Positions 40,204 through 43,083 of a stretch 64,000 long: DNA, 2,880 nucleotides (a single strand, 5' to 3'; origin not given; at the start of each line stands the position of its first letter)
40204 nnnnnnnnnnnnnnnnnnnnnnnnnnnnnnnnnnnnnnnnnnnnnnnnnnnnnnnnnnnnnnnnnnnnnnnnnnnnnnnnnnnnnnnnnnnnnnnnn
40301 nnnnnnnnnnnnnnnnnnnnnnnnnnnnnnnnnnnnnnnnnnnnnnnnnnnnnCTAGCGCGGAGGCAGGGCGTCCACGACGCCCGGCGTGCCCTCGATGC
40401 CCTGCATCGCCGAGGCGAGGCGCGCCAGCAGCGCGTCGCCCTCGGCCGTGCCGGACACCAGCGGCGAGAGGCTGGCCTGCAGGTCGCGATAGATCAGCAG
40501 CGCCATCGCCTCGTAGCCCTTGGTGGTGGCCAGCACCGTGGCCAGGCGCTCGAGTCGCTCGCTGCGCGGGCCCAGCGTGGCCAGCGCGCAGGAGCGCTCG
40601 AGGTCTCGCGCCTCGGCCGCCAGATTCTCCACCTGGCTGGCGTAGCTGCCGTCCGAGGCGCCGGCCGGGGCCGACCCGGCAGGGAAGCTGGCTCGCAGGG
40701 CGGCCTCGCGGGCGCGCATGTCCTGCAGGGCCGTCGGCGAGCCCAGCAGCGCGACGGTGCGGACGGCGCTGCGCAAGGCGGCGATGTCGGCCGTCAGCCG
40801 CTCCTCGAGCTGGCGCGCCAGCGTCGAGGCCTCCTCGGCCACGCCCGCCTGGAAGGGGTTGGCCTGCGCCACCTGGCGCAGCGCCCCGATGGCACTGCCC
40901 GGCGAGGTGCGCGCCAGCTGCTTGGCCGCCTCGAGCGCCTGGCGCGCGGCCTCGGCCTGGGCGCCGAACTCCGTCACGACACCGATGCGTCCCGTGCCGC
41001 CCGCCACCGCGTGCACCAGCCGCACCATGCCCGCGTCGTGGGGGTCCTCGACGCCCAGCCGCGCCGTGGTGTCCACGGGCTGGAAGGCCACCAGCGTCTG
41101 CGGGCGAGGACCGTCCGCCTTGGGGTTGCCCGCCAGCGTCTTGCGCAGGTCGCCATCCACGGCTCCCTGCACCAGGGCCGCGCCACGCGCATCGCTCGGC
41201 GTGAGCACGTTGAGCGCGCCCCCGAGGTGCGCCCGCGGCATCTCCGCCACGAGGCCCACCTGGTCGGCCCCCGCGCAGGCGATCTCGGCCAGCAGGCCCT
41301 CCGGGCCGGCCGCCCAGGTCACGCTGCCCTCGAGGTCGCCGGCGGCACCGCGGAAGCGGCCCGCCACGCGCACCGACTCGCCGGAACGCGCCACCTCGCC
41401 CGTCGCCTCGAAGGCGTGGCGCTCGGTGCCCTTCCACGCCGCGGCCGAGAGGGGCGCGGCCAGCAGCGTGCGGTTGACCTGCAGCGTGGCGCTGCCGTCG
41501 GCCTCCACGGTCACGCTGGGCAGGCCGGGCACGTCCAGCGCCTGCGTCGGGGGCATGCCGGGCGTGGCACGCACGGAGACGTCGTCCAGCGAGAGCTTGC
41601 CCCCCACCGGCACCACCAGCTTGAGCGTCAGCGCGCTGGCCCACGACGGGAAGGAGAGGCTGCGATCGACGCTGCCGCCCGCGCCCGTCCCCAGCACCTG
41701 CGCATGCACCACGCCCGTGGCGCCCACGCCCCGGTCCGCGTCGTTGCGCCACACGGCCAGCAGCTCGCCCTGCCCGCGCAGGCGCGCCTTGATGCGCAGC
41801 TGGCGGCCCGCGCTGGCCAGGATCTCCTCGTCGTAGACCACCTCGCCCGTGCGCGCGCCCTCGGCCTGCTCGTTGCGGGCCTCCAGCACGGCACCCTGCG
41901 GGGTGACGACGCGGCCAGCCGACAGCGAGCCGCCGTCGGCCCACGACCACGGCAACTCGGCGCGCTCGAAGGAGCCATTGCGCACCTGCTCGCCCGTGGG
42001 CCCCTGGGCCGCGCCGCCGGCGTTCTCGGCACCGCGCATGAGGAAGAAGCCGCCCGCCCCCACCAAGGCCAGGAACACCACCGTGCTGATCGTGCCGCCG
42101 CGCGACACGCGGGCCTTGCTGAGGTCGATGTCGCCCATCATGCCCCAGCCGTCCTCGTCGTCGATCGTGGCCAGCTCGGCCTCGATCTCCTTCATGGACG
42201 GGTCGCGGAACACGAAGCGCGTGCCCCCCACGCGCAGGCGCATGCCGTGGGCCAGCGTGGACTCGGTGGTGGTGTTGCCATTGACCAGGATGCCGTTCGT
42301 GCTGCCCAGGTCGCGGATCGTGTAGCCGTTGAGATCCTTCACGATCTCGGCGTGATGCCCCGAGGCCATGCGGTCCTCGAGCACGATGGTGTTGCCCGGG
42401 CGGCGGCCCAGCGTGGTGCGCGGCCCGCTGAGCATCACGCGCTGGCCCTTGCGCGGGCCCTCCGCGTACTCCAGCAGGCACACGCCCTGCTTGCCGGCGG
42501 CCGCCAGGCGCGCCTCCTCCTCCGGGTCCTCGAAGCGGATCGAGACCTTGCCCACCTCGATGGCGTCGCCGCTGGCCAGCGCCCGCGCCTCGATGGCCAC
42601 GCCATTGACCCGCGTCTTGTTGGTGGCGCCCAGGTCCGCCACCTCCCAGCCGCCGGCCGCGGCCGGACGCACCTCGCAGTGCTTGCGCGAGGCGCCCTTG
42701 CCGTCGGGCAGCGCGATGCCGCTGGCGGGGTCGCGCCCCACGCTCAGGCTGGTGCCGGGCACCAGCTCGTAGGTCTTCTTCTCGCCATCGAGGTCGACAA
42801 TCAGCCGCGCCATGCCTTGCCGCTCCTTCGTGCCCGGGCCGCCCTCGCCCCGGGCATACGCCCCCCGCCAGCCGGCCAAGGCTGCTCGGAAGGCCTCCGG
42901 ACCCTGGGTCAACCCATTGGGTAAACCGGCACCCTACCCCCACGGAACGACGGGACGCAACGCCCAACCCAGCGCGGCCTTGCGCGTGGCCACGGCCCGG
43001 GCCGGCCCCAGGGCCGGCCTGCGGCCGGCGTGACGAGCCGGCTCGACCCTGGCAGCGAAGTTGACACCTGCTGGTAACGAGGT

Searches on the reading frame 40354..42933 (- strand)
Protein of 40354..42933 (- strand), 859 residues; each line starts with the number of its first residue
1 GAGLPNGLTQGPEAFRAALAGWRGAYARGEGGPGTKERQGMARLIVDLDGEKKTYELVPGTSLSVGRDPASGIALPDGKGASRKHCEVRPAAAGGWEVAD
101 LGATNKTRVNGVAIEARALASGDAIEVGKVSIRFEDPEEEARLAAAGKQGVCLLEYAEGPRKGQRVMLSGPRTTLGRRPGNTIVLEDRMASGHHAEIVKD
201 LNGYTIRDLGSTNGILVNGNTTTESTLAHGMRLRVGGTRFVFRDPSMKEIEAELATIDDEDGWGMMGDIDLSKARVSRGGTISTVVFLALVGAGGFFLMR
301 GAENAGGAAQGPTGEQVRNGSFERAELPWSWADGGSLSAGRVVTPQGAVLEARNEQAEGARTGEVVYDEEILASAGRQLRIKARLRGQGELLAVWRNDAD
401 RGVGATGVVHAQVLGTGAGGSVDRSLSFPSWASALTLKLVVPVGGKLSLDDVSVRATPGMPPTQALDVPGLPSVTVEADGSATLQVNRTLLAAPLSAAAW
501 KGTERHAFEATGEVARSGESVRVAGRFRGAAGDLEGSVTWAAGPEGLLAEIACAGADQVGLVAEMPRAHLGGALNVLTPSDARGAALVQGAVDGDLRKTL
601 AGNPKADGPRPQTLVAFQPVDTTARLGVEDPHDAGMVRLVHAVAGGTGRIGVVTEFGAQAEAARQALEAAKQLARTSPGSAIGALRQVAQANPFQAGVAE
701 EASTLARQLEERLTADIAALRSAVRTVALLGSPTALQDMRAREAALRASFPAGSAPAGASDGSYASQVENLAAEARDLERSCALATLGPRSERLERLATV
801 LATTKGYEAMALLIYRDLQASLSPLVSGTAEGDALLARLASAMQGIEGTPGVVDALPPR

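Call 16: search_protein_families(library=pfam, proteins=[window:40354-42933:-], max_evalue=0.001)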
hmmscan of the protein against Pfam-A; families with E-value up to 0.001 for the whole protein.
window:40354-42933:- (859 aa): 2 families
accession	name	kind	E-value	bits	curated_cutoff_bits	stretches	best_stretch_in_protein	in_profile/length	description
PF00498.31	FHA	-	2.7e-29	101.8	20.7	2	173-236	1-67/67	FHA domain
PF16697.10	Yop-YscD_cpl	-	2.1e-26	92.5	33.2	2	158-244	4-92/94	Inner membrane component of T3SS, cytoplasmic domain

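Call 104: search_protein_families(library=ncbifam, proteins=[window:40354-42933:-], max_evalue=0.00001)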
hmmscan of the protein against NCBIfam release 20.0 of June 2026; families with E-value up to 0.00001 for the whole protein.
window:40354-42933:- (859 aa): 5 families
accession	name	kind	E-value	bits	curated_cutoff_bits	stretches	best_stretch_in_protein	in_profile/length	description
NF049868.1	FhaB_Rv0019c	equivalog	6.1e-28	97.9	125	2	148-240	63-156/158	FHA domain-containing protein FhaB/FipA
NF041660.2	oxygluDhInhib_OdhI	equivalog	9.9e-28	96.6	200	2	141-242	26-127/130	oxoglutarate dehydrogenase inhibitor Odhl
NF052573.1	HisKinEspAMyxo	equivalog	1.6e-17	62.9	1400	2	53-134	39-119/755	serine histidine kinase EspA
NF033760.1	gliding_GltG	equivalog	2.7e-11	42.7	650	1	65-146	28-108/650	adventurous gliding motility protein GltG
TIGR03354.1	VI_FHA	hypoth_equivalog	8.8e-11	42.3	120.25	0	168-236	21-95/420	type VI secretion system-associated FHA domain protein TagH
